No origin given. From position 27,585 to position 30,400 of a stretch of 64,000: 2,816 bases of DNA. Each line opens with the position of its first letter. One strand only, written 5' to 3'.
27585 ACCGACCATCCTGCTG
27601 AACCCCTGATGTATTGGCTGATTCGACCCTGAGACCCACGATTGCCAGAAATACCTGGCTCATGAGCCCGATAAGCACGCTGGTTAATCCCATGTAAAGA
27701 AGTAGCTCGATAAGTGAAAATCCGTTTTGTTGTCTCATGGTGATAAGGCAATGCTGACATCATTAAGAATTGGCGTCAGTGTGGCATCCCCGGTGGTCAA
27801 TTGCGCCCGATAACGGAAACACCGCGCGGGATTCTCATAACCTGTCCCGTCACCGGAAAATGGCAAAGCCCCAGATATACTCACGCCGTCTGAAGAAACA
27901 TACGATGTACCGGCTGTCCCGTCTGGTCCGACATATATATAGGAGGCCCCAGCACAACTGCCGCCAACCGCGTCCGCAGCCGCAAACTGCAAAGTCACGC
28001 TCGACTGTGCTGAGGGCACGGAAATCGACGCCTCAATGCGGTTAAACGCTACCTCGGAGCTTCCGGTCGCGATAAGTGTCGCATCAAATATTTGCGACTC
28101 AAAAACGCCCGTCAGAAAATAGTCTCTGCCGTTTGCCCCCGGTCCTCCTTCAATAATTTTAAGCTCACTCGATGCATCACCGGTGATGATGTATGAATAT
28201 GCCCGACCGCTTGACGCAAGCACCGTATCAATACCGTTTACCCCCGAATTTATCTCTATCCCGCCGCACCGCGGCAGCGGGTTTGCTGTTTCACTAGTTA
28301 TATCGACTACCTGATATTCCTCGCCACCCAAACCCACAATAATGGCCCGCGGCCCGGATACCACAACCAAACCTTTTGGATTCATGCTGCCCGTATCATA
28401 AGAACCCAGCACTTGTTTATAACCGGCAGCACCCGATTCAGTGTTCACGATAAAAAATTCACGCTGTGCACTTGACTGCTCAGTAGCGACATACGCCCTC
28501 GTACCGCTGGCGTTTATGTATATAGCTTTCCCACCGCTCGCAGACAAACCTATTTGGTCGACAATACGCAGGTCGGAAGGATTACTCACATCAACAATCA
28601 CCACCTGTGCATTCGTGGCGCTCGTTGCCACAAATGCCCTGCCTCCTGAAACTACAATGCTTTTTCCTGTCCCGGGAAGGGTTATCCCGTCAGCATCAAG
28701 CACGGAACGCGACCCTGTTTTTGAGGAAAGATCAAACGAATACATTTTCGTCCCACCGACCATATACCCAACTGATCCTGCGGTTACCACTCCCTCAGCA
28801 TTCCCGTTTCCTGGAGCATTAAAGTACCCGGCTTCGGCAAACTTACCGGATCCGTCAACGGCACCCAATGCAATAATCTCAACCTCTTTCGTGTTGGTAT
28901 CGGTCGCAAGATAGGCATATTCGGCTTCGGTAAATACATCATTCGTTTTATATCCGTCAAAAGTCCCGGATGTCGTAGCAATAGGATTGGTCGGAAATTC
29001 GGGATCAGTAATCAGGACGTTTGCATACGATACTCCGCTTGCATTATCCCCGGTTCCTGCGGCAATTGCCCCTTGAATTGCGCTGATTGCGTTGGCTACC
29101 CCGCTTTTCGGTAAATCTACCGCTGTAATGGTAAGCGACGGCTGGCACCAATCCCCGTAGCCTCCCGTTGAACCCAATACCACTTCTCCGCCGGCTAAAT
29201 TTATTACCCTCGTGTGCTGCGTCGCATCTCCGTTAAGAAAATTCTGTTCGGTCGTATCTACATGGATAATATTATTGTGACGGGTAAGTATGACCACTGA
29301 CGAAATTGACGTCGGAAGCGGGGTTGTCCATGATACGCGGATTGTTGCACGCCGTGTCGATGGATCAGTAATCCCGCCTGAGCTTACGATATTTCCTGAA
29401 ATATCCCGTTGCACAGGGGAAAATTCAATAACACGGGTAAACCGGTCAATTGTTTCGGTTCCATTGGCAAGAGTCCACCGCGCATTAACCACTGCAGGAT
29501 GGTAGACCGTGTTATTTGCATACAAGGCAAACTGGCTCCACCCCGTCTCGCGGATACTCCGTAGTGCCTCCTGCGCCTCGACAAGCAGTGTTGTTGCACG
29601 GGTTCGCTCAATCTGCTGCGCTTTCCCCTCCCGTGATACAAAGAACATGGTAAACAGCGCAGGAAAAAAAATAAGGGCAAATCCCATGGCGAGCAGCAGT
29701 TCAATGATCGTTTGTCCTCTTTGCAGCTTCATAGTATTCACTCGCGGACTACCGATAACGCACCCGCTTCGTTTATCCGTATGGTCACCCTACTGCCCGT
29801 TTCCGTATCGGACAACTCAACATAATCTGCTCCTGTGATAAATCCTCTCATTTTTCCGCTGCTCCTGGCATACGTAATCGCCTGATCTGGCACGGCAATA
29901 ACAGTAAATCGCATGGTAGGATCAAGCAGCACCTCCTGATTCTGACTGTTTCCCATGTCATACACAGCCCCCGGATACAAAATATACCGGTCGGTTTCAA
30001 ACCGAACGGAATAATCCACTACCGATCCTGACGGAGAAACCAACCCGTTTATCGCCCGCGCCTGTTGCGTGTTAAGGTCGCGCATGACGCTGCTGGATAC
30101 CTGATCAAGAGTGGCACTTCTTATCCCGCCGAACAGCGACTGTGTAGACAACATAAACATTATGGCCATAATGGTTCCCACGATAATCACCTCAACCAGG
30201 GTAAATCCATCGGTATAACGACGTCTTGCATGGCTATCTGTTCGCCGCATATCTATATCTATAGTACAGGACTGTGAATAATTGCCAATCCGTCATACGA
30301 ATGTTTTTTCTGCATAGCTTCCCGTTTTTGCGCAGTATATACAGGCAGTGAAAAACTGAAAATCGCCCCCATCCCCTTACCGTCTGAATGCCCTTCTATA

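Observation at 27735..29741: Giant pilin-like protein with LVIVD beta-propeller, a candidate tip adhesin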

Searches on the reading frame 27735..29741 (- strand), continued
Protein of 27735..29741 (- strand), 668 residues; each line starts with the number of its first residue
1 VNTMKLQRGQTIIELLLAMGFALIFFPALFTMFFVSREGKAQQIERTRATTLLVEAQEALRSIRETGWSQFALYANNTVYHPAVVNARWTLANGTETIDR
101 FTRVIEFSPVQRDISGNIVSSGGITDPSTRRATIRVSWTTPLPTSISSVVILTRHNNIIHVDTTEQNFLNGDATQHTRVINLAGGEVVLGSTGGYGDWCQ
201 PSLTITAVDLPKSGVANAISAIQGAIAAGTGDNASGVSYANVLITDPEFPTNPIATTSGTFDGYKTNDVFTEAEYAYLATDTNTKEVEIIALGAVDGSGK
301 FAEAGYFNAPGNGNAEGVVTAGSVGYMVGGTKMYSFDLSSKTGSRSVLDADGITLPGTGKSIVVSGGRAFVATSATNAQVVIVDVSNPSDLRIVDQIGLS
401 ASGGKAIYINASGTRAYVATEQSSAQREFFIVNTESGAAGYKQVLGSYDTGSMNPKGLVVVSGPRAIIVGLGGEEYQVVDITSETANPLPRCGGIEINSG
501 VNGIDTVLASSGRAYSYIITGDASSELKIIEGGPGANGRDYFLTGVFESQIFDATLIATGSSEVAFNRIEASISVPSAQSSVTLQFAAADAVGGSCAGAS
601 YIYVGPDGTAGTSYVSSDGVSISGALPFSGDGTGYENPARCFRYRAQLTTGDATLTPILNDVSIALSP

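Call 33: find_related_loci(query=A1, collection=genome_contigs, flank=6000)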
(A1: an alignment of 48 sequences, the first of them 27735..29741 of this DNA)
Query A1 (668 aa) in genome_contigs; peptide patterns used: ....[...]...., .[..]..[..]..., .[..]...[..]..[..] (x = any residue, [..] = any of these).
244 stretches matched a pattern; 179 encode a relative of the query (tblastn E <= 1e-3); the best 80 are kept; 80 distinct loci.
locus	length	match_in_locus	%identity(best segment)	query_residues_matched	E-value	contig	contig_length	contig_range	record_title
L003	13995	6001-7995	76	4-668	0e+0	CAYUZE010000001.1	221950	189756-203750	MAG TPA_asm: uncultured Gammaproteobacteria bacterium isolate binchicken_co130_63 genome assembly, contig: NODE_102_leng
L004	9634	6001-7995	75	4-668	0e+0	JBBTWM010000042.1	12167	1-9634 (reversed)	MAG: Patescibacteria group bacterium isolate H41-bin127_1 H41_bin127_1_000000000042, whole genome shotgun sequence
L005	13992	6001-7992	71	4-668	0e+0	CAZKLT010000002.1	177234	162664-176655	MAG TPA_asm: uncultured Gammaproteobacteria bacterium isolate SRP237561_co1_402 genome assembly, contig: NODE_83_length_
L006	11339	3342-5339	59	2-668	0e+0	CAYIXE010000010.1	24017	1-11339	MAG TPA_asm: uncultured Gammaproteobacteria bacterium isolate ERP119705_co7_214 genome assembly, contig: NODE_1745_lengt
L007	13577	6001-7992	60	4-668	0e+0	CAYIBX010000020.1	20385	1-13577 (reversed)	MAG TPA_asm: uncultured Gammaproteobacteria bacterium isolate ERP119705_co18_370 genome assembly, contig: NODE_3139_leng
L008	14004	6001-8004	74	1-668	0e+0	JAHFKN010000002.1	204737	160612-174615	MAG: Candidatus Gottesmanbacteria bacterium isolate nzgw410 NODE_37_length_204738_cov_18.718000, whole genome shotgun se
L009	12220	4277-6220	52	1-668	0e+0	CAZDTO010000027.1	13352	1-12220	MAG TPA_asm: uncultured Gammaproteobacteria bacterium isolate binchicken_co38_474 genome assembly, contig: NODE_9823_len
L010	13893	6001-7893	50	4-668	0e+0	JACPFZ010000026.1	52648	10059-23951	MAG: Candidatus Gottesmanbacteria bacterium isolate NC_groundwater_374_Ag_B-0.1um_46_9 GD18-4_B1_scaffold_660170, whole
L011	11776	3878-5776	50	7-667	0e+0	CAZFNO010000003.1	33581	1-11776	MAG TPA_asm: uncultured Gammaproteobacteria bacterium isolate binchicken_co134_351 genome assembly, contig: NODE_2671_le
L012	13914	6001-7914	50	4-668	0e+0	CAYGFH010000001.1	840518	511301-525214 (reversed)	MAG TPA_asm: uncultured Gammaproteobacteria bacterium isolate ERP113451_co1_294 genome assembly, contig: NODE_1_length_8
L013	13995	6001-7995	72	2-668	0e+0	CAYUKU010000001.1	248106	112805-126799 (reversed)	MAG TPA_asm: uncultured Gammaproteobacteria bacterium isolate binchicken_co58_53 genome assembly, contig: NODE_30_length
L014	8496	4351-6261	49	1-668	0e+0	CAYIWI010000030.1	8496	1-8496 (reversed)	MAG TPA_asm: uncultured Gammaproteobacteria bacterium isolate ERP119705_co3_560 genome assembly, contig: NODE_10417_leng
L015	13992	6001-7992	48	5-668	0e+0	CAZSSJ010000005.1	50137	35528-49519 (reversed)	MAG TPA_asm: uncultured Gammaproteobacteria bacterium isolate SRP050083_co1_3 genome assembly, contig: NODE_176_length_5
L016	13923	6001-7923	48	8-668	0e+0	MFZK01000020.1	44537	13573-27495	MAG: Candidatus Roizmanbacteria bacterium RIFCSPHIGHO2_02_FULL_37_13b rifcsphigho2_02_scaffold_868, whole genome shotgun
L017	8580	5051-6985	50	1-668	0e+0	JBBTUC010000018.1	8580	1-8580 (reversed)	MAG: Patescibacteria group bacterium isolate H43-bin113_1 H43_bin113_1_000000000018, whole genome shotgun sequence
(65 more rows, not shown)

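Call 40: search_protein_families(library=pfam, alignment_id=A1, max_evalue=0.01)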
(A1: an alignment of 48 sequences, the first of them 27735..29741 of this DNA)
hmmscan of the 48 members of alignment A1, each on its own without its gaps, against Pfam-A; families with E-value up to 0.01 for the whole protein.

A. member 1, window:27735-29741:- (668 aa): 1 family
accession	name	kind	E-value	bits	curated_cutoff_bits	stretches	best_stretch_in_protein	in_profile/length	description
PF08309.17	LVIVD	-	1.2e-05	24.9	20.2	1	357-392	2-35/42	LVIVD repeat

B. families by the number of members that match (of 48 scanned): 4 families
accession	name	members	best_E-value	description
PF08309.17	LVIVD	42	1e-16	LVIVD repeat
PF07963.17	N_methyl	13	9.1e-06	Prokaryotic N-terminal methylation motif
PF09826.15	Beta_propel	1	0.0039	Beta propeller domain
PF22309.2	HK-GC-Chemotax_sensor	1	0.007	HK/GC/Chemotaxis protein-like, sensor domain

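Call 53: search_protein_families(library=ncbifam, alignment_id=A1, max_evalue=0.1)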
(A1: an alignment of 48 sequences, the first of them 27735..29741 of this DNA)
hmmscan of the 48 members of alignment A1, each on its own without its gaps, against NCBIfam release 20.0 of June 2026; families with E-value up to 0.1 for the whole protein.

A. member 1, window:27735-29741:- (668 aa): 0 families

B. families by the number of members that match (of 48 scanned): 23 families
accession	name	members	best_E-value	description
TIGR04312.1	choice_anch_B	20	1.8e-05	choice-of-anchor B family protein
NF041013.1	T4P_ComGE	19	1.6e-05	competence type IV pilus minor pilin ComGE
TIGR02532.1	IV_pilin_GFxxxE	6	0.0026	prepilin-type N-terminal cleavage/methylation domain-containing protein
NF007800.0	PRK10506.1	3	0.0025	prepilin peptidase-dependent protein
TIGR01708.2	typeII_sec_gspH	3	0.01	type II secretion system minor pseudopilin GspH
NF052506.1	PA5033_fam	2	0.00057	PA5033 family protein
NF046116.1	adhesin_Lcl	2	0.0057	collagen-like adhesin Lcl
NF047828.1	T3SSXpsI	2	0.0084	type II secretion system protein XpsI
NF007848.0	PRK10557.1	2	0.032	prepilin peptidase-dependent protein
NF007660.0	PRK10332.1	1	0.0043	prepilin-type N-terminal cleavage/methylation domain-containing protein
TIGR02523.1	type_IV_pilV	1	0.01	type IV pilus modification protein PilV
TIGR01707.1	gspI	1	0.015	type II secretion system minor pseudopilin GspI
NF011816.0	PRK15288.1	1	0.022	putative minor fimbrial subunit StfG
TIGR04526.1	predic_Ig_block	1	0.027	putative immunoglobulin-blocking virulence protein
NF011998.0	PRK15454.1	1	0.045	ethanolamine utilization ethanol dehydrogenase EutG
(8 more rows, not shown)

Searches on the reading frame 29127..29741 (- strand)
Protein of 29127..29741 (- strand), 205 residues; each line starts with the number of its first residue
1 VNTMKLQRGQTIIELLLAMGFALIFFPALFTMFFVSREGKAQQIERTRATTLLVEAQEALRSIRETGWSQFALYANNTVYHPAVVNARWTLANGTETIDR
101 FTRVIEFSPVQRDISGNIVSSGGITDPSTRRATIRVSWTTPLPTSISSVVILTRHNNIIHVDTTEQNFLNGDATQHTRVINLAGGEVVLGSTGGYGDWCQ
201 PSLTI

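Call 35: predict_structure(alignment_id=A2)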
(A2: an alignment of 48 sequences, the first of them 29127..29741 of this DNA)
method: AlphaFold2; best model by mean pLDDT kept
length: 205 residues; sequences in the alignment: 48
mean_pLDDT: 81.4   pTM: 0.64
mean pLDDT of the five models: 81.4, 79.0, 78.8, 78.0, 75.1
residues with pLDDT >= 90: 125; 70-90: 21; 50-70: 29; < 50: 30
segments of 3 or more residues with pLDDT < 50: 157-163, 174-182, 186-193
pLDDT, mean of each block of 10 residues (from residue 1): 62 91 95 86 95 97 92 96 95 98 98 92 93 97 96 67 51 45 48 50 48
secondary structure, 60 per line:
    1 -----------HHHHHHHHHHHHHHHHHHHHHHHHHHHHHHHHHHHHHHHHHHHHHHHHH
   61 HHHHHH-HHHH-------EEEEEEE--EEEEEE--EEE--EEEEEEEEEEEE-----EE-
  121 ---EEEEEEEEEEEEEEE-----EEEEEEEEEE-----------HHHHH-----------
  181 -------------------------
elements in order: H12-66 H68-71 E79-85 E88-93 E96-98 E101-112 E124-138 E144-153 H165-169

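Call 38: fold_search(model_id=the predicted structure, library=pdb)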
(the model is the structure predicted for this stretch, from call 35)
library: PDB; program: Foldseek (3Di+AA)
matches with E <= 10: 900; with E <= 0.001: 0
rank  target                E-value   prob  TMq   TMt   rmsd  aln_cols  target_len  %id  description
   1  6yfj_AA               4.6e-02  0.21  0.15  0.23  14.3       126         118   11  Virus-like particle of bacteriophage ESE001 (released 2020-09-02)
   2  2qux_A                6.2e-02  0.18  0.14  0.20  12.0       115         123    8  PP7 coat protein dimer in complex with RNA hairpin (released 2007-12-18)
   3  2qux_B                1.3e-01  0.14  0.14  0.20  11.8       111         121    7  PP7 coat protein dimer in complex with RNA hairpin (released 2007-12-18)
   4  9yim_Y                1.4e-01  0.16  0.16  0.13  14.2       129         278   11  Capping protein bound to the barbed end of F-actin (released 2026-03-04)
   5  9har_AA               1.6e-01  0.18  0.18  0.24  11.3        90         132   14  pT=3 virus-like particle of ssRNA phage ESE017 coat protein (released 2024-11-13)
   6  2qux_D                1.6e-01  0.12  0.14  0.20  11.6       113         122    7  PP7 coat protein dimer in complex with RNA hairpin (released 2007-12-18)
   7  2qux_Q                1.7e-01  0.13  0.14  0.21  11.5       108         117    8  PP7 coat protein dimer in complex with RNA hairpin (released 2007-12-18)
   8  7t5q_I                1.7e-01  0.11  0.15  0.11  17.2       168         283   10  Cryo-EM Structure of a Transition State of Arp2/3 Complex Activation (released 2023-06-14)
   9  6qvf_D                1.9e-01  0.38  0.17  0.19   4.7        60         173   22  TT_C0855 competence pilin from Thermus thermophilus HB27 (released 2019-05-29)
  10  6yfo_AA               1.9e-01  0.13  0.18  0.24  12.9       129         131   10  Virus-like particle of bacteriophage GQ-907 (released 2020-09-02)
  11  6yfp_AA               1.9e-01  0.13  0.16  0.19  13.1       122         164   16  Virus-like particle of bacteriophage GQ-112 (released 2020-09-02)
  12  6qvf_B                2.1e-01  0.38  0.17  0.19   4.7        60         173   22  TT_C0855 competence pilin from Thermus thermophilus HB27 (released 2019-05-29)
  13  2qux_M                2.2e-01  0.21  0.16  0.26  10.6       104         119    8  PP7 coat protein dimer in complex with RNA hairpin (released 2007-12-18)
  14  9y9m_Y                2.2e-01  0.14  0.16  0.13  14.0       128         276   12  Capping protein bound to the barbed end of cofilactin (released 2026-03-04)
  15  2qux_K                2.3e-01  0.11  0.14  0.20  11.7       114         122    7  PP7 coat protein dimer in complex with RNA hairpin (released 2007-12-18)
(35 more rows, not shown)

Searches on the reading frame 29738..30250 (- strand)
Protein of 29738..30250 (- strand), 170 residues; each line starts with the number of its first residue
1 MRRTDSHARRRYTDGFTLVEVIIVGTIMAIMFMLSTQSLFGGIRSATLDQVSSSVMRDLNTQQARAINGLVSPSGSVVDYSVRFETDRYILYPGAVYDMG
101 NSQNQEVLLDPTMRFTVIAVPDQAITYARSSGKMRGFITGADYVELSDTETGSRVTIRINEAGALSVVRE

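Call 3: search_protein_families(library=pfam, proteins=[window:29738-30250:-], max_evalue=1)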
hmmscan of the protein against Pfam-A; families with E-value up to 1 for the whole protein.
window:29738-30250:- (170 aa): 1 family
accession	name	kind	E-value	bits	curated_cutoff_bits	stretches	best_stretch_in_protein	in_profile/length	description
PF07963.17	N_methyl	-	0.00061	19.7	21.2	1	13-34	4-25/27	Prokaryotic N-terminal methylation motif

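Call 4: search_protein_families(library=ncbifam, proteins=[window:29738-30250:-], max_evalue=1)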
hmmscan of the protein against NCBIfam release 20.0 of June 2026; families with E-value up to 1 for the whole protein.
window:29738-30250:- (170 aa): 10 families
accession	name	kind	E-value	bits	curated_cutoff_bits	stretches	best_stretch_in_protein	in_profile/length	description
TIGR01708.2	typeII_sec_gspH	equivalog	4.7e-05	23.4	80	1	14-67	2-55/169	type II secretion system minor pseudopilin GspH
TIGR02596.1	TIGR02596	subfamily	8.3e-05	22.7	70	1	16-66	1-51/196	Verru_Chthon cassette protein D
NF040982.1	ComGD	equivalog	0.00011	22.6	70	1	14-68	2-56/139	competence type IV pilus minor pilin ComGD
NF047827.1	T3SSXpsH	equivalog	0.003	17.4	160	1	15-68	2-55/145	type II secretion system protein XpsH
TIGR02532.1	IV_pilin_GFxxxE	domain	0.0052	16.6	16.3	1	15-34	3-22/24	prepilin-type N-terminal cleavage/methylation domain-containing protein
NF007800.0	PRK10506.1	equivalog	0.025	14.4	158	1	12-66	7-61/163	prepilin peptidase-dependent protein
NF040999.1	pilin_ComGC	equivalog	0.047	13.9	75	1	14-35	2-23/84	competence type IV pilus major pilin ComGC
NF007862.0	PRK10574.1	equivalog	0.063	13.4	138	1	14-51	5-42/145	prepilin peptidase-dependent pilin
TIGR01710.1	typeII_sec_gspG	equivalog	0.13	12.3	88.85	1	15-55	2-42/134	type II secretion system major pseudopilin GspG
TIGR02599.1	TIGR02599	subfamily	0.25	10.5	256.5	1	15-40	1-26/361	Verru_Chthon cassette protein C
